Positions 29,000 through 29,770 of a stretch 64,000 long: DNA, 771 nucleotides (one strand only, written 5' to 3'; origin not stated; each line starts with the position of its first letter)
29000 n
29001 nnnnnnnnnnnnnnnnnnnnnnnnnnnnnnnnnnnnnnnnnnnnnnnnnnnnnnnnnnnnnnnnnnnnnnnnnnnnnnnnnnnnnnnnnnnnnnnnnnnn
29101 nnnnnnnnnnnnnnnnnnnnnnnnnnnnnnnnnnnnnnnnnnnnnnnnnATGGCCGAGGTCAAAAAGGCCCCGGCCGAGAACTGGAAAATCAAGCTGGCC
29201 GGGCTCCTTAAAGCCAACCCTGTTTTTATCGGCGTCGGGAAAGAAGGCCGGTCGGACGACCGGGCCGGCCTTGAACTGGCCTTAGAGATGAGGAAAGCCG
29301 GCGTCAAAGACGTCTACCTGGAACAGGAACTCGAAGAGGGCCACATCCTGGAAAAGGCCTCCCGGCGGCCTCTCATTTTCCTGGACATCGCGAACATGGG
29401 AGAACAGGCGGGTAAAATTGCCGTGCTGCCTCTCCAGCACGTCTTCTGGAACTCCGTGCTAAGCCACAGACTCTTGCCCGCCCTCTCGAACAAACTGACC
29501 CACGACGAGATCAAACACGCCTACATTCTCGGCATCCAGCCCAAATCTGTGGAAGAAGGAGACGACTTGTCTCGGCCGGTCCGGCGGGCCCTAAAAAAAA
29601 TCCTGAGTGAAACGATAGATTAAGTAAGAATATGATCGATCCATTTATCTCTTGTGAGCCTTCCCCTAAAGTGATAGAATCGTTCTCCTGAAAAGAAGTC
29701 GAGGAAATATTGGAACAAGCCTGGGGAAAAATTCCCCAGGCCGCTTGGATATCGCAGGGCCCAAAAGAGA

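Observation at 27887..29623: NiFe hydrogenase large subunit fused in cis to its own maturation protease domain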

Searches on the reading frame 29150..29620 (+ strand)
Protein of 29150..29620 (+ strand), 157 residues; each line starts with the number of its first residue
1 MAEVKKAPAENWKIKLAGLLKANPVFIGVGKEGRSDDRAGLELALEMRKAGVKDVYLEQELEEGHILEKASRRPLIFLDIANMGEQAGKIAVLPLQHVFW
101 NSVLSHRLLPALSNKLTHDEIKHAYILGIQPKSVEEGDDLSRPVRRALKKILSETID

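Call 3: search_protein_families(library=pfam, proteins=[window:29150-29620:+], max_evalue=1)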
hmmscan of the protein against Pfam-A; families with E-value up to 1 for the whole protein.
window:29150-29620:+ (157 aa): 1 family
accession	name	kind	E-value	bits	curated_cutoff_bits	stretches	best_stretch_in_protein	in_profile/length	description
PF01750.23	HycI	-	4.1e-05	23.9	23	1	72-155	36-127/130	Hydrogenase maturation protease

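Call 4: search_protein_families(library=ncbifam, proteins=[window:29150-29620:+], max_evalue=1)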
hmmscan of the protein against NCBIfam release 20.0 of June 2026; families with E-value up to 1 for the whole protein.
window:29150-29620:+ (157 aa): 5 families
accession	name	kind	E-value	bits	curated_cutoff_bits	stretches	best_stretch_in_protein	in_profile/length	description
TIGR00072.1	hydrog_prot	superfamily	6.1e-12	45.7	47.45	1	27-155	3-141/145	hydrogenase maturation protease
TIGR00142.1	hycI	equivalog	5.1e-09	36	119.1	1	25-154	2-137/146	hydrogenase maturation peptidase HycI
TIGR00130.1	frhD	equivalog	0.0075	16.4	134.95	1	67-155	56-147/153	coenzyme F420-reducing hydrogenase, FrhD protein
NF007777.0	PRK10466.1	equivalog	0.014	15.1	190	1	69-154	52-144/164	HyaD/HybD family hydrogenase maturation endopeptidase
NF041877.1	EPS_EpsZ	equivalog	0.19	10.3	800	1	77-148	90-161/459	exopolysaccharide biosynthesis polyisoprenyl-phosphate hexose-1-phosphate transferase EpsZ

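Call 7: search_solved_structures(query=window:29150-29620:+, max_evalue=10, show_alignments=4)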
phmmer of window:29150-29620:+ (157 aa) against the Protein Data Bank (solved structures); distinct sequences matched with E-value up to 10: 1.
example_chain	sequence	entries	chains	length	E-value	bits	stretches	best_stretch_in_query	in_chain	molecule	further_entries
5zby_A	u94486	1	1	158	0.033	17.5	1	22-145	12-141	Hydrogenase maturation protease HycI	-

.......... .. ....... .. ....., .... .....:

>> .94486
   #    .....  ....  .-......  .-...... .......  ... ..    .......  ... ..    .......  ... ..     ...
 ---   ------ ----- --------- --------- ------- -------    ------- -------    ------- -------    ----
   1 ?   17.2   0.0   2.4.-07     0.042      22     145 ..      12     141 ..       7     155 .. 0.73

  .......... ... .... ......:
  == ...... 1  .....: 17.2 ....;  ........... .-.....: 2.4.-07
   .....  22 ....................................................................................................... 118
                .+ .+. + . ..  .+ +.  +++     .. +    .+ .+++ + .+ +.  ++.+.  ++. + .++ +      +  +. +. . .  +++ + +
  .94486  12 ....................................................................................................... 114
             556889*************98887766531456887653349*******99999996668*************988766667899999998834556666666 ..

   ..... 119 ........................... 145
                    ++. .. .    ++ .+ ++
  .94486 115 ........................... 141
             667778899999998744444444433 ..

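Call 18: search_protein_representatives(protein=window:29150-29620:+)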
Query: 157 residues. Proteins with E-value up to 0.001 (for the whole library): 227; up to 1e-10: 14; up to 1e-30: 2. The best 150 are listed.
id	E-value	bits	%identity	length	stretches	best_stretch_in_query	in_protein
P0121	3.0e-36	141.0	51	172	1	1-153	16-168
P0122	1.5e-35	138.7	47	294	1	1-155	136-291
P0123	6.7e-29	117.2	45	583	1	1-151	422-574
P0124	6.9e-23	97.7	37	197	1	1-152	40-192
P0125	1.0e-22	97.1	44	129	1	30-153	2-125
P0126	6.0e-22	94.6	44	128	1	29-152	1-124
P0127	6.5e-22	94.5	45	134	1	27-154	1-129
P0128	1.0e-20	90.6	47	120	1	25-127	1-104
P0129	9.5e-18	81.0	41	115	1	46-151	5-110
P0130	1.1e-15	74.3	48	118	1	76-154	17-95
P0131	1.1e-15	74.3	46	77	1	84-153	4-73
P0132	2.6e-15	73.1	49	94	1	75-153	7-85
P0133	3.1e-15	72.9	44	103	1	70-154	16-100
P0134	3.3e-15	72.8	46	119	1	25-114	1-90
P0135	5.9e-10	55.7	30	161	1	10-151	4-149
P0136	1.4e-09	54.5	34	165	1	16-152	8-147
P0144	3.2e-08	50.1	31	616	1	10-152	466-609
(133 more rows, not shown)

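Call 23: find_homologous_proteins(query=P0144, max_evalue=1e-10)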
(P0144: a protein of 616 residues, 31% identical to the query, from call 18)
Query P0144 (616 aa): 4462 proteins with E <= 1e-10 among 8000 candidates; the best 120 are listed.
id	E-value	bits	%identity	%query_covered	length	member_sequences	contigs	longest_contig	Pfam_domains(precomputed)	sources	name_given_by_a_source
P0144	0.0e+0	1385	100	100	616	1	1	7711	PF00374.25,PF01750.24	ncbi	ncbi:MAG: hydrogenase maturation protease [Candidatus Eisenbacteria bacterium]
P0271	7.8e-248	842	61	99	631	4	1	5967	PF00374.25,PF01750.24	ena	-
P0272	5.2e-242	823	56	100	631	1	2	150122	PF00374.25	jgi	jgi:sulfhydrogenase subunit alpha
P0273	1.5e-239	815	55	99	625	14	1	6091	PF00374.25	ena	-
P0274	1.8e-239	815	59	99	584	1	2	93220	PF00374.25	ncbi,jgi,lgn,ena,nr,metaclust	ncbi:MAG: hypothetical protein AMJ46_10055 [Latescibacteria bacterium DG_63]|nr:MAG: hypothetical pr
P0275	5.5e-239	813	58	99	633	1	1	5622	PF00374.25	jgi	jgi:sulfhydrogenase subunit alpha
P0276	6.2e-238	809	57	99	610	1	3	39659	PF00374.25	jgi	jgi:sulfhydrogenase subunit alpha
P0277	1.3e-236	805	58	99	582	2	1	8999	PF00374.25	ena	-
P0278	5.1e-236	803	59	99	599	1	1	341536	PF00374.25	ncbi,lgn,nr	ncbi:MAG: hydrogenase maturation protease [Candidatus Eisenbacteria bacterium]|nr:hydrogenase matura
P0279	4.6e-234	797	56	99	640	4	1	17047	PF00374.25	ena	-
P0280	4.8e-222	757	56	99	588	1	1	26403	PF00374.25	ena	-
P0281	2.7e-218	745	55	100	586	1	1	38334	PF00374.25,PF01750.24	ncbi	-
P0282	4.0e-209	714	52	99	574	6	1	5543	PF00374.25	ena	-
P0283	1.8e-206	706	55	99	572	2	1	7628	PF00374.25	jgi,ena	-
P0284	3.1e-205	702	54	99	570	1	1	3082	PF00374.25,PF01750.24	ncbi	-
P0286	1.1e-203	696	53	99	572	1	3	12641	PF00374.25,PF01750.24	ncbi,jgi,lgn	-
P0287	1.5e-203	696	53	99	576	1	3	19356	PF00374.25,PF01750.24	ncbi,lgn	-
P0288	1.9e-201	689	53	99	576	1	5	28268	PF00374.25,PF01750.24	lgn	-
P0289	2.8e-201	688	52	99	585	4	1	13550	PF00374.25,PF01750.24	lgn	-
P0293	2.9e-190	652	67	69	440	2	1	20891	PF00374.25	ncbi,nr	ncbi:MAG: Ni/Fe hydrogenase subunit alpha [Candidatus Eisenbacteria bacterium]|nr:Ni/Fe hydrogenase 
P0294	3.3e-187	642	49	100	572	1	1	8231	PF00374.25,PF01750.24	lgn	-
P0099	2.3e-167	576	46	99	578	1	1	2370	PF00374.25,PF01750.24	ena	-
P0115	9.5e-167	574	46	99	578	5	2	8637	PF00374.25,PF01750.24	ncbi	-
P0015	1.5e-166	574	47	99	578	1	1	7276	PF00374.25,PF01750.24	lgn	-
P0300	2.0e-166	573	46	99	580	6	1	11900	PF00374.25,PF01750.24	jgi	jgi:sulfhydrogenase subunit alpha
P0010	1.1e-165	571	46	99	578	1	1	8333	PF00374.25,PF01750.24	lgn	-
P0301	1.3e-165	571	46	99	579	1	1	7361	PF00374.25,PF01750.24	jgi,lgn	jgi:sulfhydrogenase subunit alpha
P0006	1.6e-165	570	46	99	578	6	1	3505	PF00374.25,PF01750.24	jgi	jgi:sulfhydrogenase subunit alpha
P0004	3.1e-165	569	46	99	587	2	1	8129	PF00374.25,PF01750.24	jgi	jgi:sulfhydrogenase subunit alpha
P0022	3.2e-165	569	46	99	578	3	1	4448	PF00374.25,PF01750.24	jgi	jgi:sulfhydrogenase subunit alpha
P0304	1.6e-164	567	46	99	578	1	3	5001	PF00374.25,PF01750.24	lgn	-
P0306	2.4e-164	567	47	99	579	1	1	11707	PF00374.25,PF01750.24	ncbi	-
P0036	5.5e-164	565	46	99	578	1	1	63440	PF00374.25,PF01750.24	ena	-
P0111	5.9e-164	565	46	100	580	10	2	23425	PF00374.25,PF01750.24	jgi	jgi:sulfhydrogenase subunit alpha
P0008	7.0e-164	565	45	100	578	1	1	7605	PF00374.25,PF01750.24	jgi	-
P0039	1.0e-163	564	46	99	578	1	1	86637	PF00374.25,PF01750.24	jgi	jgi:sulfhydrogenase subunit alpha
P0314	1.4e-163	564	45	99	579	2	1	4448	PF00374.25,PF01750.24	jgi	jgi:sulfhydrogenase subunit alpha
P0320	4.7e-163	562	45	99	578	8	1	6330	PF00374.25,PF01750.24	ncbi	-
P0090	5.2e-163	562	46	99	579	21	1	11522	PF00374.25,PF01750.24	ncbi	-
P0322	6.7e-163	562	45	99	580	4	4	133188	PF00374.25,PF01750.24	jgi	jgi:sulfhydrogenase subunit alpha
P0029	9.4e-163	561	45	99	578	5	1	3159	PF00374.25,PF01750.24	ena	-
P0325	9.5e-163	561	45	99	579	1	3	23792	PF00374.25,PF01750.24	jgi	jgi:sulfhydrogenase subunit alpha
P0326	1.0e-162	561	46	99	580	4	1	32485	PF00374.25,PF01750.24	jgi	jgi:sulfhydrogenase subunit alpha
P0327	1.3e-162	561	45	99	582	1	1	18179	PF00374.25,PF01750.24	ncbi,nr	ncbi:MAG: hydrogenase maturation protease [Candidatus Aminicenantes bacterium]|nr:hydrogenase matura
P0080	1.3e-162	561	46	99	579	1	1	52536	PF00374.25,PF01750.24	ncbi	-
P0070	2.6e-162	560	46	99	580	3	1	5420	PF00374.25,PF01750.24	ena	-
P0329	2.7e-162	560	45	99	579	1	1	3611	PF00374.25,PF01750.24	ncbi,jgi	ncbi:MAG: nickel-dependent hydrogenase large subunit [Candidatus Aminicenantes bacterium]|jgi:sulfhy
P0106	3.1e-162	560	47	99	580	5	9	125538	PF00374.25,PF01750.24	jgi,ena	-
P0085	3.3e-162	559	46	99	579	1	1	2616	PF00374.25,PF01750.24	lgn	-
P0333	5.1e-162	559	45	99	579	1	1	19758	PF00374.25,PF01750.24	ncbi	-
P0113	6.0e-162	559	46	100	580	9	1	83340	PF00374.25,PF01750.24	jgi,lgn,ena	-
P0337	6.9e-162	558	45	99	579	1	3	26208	PF00374.25,PF01750.24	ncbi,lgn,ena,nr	ncbi:MAG: hydrogenase maturation protease [Candidatus Aminicenantes bacterium]|nr:hydrogenase matura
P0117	7.3e-162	558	46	99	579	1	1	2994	PF00374.25,PF01750.24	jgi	jgi:sulfhydrogenase subunit alpha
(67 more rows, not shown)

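Call 24: find_encoding_contigs(protein=P0293, flank=5000, max_places=3)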
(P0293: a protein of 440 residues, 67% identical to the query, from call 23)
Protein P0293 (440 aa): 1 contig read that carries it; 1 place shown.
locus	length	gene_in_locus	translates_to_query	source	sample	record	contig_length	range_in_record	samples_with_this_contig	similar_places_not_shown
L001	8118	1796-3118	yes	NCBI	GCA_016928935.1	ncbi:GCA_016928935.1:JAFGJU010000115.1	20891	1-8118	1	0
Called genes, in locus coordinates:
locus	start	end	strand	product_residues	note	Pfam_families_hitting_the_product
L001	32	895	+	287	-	PF00970:FAD_binding_6 (weak), PF00175:NAD_binding_1, PF10418:DHODB_Fe-S_bind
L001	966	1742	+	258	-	PF01058:Oxidored_q6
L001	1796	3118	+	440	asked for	PF00374:NiFeSe_Hases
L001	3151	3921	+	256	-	PF01048:PNP_UDP_1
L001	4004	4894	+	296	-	PF00892:EamA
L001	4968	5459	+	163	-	-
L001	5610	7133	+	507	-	PF00221:Lyase_aromatic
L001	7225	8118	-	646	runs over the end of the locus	PF01293:PEPCK_ATP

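Call 28: find_encoding_contigs(protein=P0136, flank=4000, max_places=3)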
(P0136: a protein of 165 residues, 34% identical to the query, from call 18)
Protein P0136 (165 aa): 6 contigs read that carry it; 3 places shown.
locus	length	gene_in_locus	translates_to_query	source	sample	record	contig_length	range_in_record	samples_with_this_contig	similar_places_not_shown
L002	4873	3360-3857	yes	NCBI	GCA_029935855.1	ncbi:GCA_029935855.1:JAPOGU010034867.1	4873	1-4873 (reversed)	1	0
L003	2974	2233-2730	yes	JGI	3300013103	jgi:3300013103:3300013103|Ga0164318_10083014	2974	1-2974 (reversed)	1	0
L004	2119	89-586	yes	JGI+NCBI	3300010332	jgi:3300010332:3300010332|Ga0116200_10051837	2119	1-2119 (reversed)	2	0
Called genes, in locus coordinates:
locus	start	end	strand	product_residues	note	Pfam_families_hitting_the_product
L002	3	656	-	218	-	?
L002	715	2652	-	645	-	PF02784:Orn_Arg_deC_N, PF17810:Arg_decarb_HB, PF17944:Arg_decarbox_C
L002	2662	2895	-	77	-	PF11146:DUF2905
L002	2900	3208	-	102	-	-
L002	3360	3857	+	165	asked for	PF01750:HycI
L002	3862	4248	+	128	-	PF01155:HypA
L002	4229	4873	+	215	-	?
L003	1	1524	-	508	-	?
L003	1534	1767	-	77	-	PF11146:DUF2905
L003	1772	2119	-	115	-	-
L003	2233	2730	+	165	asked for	PF01750:HycI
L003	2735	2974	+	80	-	?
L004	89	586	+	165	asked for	PF01750:HycI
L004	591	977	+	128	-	PF01155:HypA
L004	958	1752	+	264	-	PF04055:Radical_SAM, PF06463:Mob_synth_C (weak)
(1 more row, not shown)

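Call 31: search_solved_structures(query=A3, max_evalue=1, show_alignments=4)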
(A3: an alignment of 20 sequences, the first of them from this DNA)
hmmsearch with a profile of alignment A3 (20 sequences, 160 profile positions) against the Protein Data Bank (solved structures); distinct sequences matched with E-value up to 1: 26.
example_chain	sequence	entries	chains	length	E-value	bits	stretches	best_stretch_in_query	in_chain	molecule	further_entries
2e85_A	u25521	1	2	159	1.7e-13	53.8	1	26-156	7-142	Hydrogenase 3 maturation protease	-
2i8l_A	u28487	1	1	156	2e-13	53.6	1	26-156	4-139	Hydrogenase 3 maturation protease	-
5zby_A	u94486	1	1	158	1.1e-12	51.2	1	18-157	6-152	Hydrogenase maturation protease HycI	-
5ija_A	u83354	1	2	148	1.4e-07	34.5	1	26-158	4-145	Hydrogenase-specific maturation endopeptidase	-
5ttx_A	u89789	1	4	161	4.1e-05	26.6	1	23-154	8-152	Hydrogenase 2 maturation peptidase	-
7osv_A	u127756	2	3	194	0.00054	22.9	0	37-85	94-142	DeNovoTIM6-SB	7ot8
2kml_A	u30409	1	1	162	0.00073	22.5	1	26-156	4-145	Maturation element for hydrogenase 2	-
1cfz_A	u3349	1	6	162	0.00081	22.3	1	26-156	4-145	HYDROGENASE 2 MATURATION PROTEASE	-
6yqy_A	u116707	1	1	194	0.00088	22.2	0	44-85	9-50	de novo designed TIM barrel sTIM11noCys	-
7osu_A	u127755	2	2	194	0.001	22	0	44-86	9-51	sTIM11noCys-SB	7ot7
5bvl_A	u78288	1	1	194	0.0015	21.5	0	43-85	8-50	designed TIM barrel sTIM11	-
6yqx_A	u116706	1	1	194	0.0029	20.5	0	45-87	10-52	de novo designed TIM barrel DeNovoTIM13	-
8a3w_e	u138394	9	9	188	0.0033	20.4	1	5-66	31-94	Putative 60S ribosomal subunit protein L31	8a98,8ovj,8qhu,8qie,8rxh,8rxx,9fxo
6z2i_A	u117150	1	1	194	0.0044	20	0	10-86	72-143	de novo designed TIM barrel DeNovoTIM6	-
3pu6_A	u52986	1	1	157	0.0045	19.9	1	25-143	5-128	Uncharacterized protein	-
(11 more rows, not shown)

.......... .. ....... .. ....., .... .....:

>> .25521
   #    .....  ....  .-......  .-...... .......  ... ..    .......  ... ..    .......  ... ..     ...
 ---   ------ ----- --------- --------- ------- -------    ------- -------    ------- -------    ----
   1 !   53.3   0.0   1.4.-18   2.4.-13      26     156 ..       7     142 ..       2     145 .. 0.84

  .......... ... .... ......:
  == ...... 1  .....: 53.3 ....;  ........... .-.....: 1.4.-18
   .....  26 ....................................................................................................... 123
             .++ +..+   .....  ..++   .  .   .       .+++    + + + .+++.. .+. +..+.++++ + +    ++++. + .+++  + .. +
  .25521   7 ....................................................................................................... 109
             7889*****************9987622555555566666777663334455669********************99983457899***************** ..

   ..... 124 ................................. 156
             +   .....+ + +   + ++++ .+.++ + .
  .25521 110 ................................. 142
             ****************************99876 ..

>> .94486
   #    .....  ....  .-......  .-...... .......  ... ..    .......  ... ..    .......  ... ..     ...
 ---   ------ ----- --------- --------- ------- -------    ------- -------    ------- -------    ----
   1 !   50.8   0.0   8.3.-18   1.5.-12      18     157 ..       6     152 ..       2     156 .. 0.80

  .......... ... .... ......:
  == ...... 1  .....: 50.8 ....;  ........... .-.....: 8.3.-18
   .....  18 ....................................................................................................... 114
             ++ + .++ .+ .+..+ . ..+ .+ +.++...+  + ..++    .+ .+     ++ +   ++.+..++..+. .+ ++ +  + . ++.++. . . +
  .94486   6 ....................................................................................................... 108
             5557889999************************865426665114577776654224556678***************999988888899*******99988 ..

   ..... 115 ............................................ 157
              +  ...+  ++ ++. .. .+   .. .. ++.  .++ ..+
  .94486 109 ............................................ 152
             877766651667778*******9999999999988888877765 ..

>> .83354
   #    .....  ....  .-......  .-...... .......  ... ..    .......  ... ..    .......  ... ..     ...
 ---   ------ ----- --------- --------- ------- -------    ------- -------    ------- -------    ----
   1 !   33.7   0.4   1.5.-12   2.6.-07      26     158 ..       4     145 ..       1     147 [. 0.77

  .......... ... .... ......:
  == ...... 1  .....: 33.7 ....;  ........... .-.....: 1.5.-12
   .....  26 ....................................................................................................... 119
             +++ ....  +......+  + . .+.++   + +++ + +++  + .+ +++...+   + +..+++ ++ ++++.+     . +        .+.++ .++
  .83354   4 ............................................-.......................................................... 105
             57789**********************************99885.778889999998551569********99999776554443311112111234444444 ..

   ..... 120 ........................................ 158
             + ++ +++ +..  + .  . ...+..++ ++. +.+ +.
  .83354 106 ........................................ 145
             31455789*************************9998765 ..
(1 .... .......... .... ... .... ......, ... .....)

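Call 49: predict_structure(alignment_id=A3)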
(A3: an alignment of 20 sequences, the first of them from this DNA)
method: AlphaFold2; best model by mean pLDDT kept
length: 157 residues; sequences in the alignment: 20
mean_pLDDT: 84.2   pTM: 0.83
mean pLDDT of the five models: 84.2, 83.1, 82.2, 81.7, 81.1
residues with pLDDT >= 90: 82; 70-90: 47; 50-70: 26; < 50: 2
segments of 3 or more residues with pLDDT < 50: none
pLDDT, mean of each block of 10 residues (from residue 1): 63 93 93 88 96 90 69 90 91 84 55 74 92 83 96 92
secondary structure, 60 per line:
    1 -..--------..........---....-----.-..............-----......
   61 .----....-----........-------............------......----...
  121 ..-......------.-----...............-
elements in order: H12-21 E25-28 H36-49 E55-57 H58-61 H66-69 E75-82 E90-94 H95-101 H108-113 H118-122 E124-129 H142-156

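Call 52: fold_search(model_id=the predicted structure, library=pdb)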
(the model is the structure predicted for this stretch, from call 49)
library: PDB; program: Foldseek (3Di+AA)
matches with E <= 10: 422; with E <= 0.001: 11
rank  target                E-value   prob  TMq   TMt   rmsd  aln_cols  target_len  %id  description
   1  2i8l_MODEL_1_A        4.4e-08  1.00  0.63  0.63   4.0       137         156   25  Solution Structure of an endopeptidase HycI from Escherichia coli (released 2006-12-05)
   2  2e85_A                1.7e-07  1.00  0.60  0.60   4.5       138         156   22  Crystal Structure of the Hydrogenase 3 Maturation protease (released 2008-01-22)
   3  2e85_B                2.9e-07  1.00  0.62  0.62   4.2       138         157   21  Crystal Structure of the Hydrogenase 3 Maturation protease (released 2008-01-22)
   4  5zby                  3.1e-07  1.00  0.69  0.69   3.7       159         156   16  Crystal structure of a [NiFe] hydrogenase maturation protease HycI from Thermococcus kodakarensis KOD1 (released 2018-03-28)
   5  5ija_A                4.3e-07  1.00  0.55  0.58   5.6       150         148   18  [NiFe] hydrogenase maturation protease HybD from Thermococcus kodakarensis (released 2016-06-01)
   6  5ttx_A                2.0e-06  1.00  0.55  0.56   7.1       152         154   16  Crystal structure of hydrogenase 2 maturation peptidase from Thaumarchaeota archaeon SCGC_AB-539-E09 (released 2017-05-31)
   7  5ttx_C                6.5e-06  1.00  0.54  0.56   7.6       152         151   15  Crystal structure of hydrogenase 2 maturation peptidase from Thaumarchaeota archaeon SCGC_AB-539-E09 (released 2017-05-31)
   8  1cfz_A                1.2e-05  1.00  0.59  0.57   4.3       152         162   18  HYDROGENASE MATURATING ENDOPEPTIDASE HYBD FROM E. COLI (released 2000-03-22)
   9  5ttx_D                2.1e-05  1.00  0.55  0.56   7.8       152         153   16  Crystal structure of hydrogenase 2 maturation peptidase from Thaumarchaeota archaeon SCGC_AB-539-E09 (released 2017-05-31)
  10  2kml_MODEL_1_A        7.4e-04  1.00  0.60  0.58   4.1       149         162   19  Solution structure of an endopeptidase from Escherichia coli (released 2010-08-04)
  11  3pu6                  8.4e-04  1.00  0.58  0.65   3.5       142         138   20  The crystal structure of an uncharacterized protein from Wolinella succinogenes (released 2011-01-19)
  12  8c2o_B                6.5e-02  0.30  0.34  0.26  11.2       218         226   10  Structure of E. coli AmiA (released 2023-06-14)
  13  8c2o_A                1.6e-01  0.35  0.39  0.30   8.2       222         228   10  Structure of E. coli AmiA (released 2023-06-14)
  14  3bjz_C                1.6e-01  0.21  0.32  0.29   9.6       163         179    7  Crystal structure of Pseudomonas aeruginosa phosphoheptose isomerase (released 2007-12-18)
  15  4d7a_A                1.6e-01  0.15  0.31  0.23   9.4       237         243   12  Crystal structure of E. coli tRNA N6-threonylcarbamoyladenosine dehydratase, TcdA, in complex with AMP at 1.801 Angstr (released 2015-05-06)
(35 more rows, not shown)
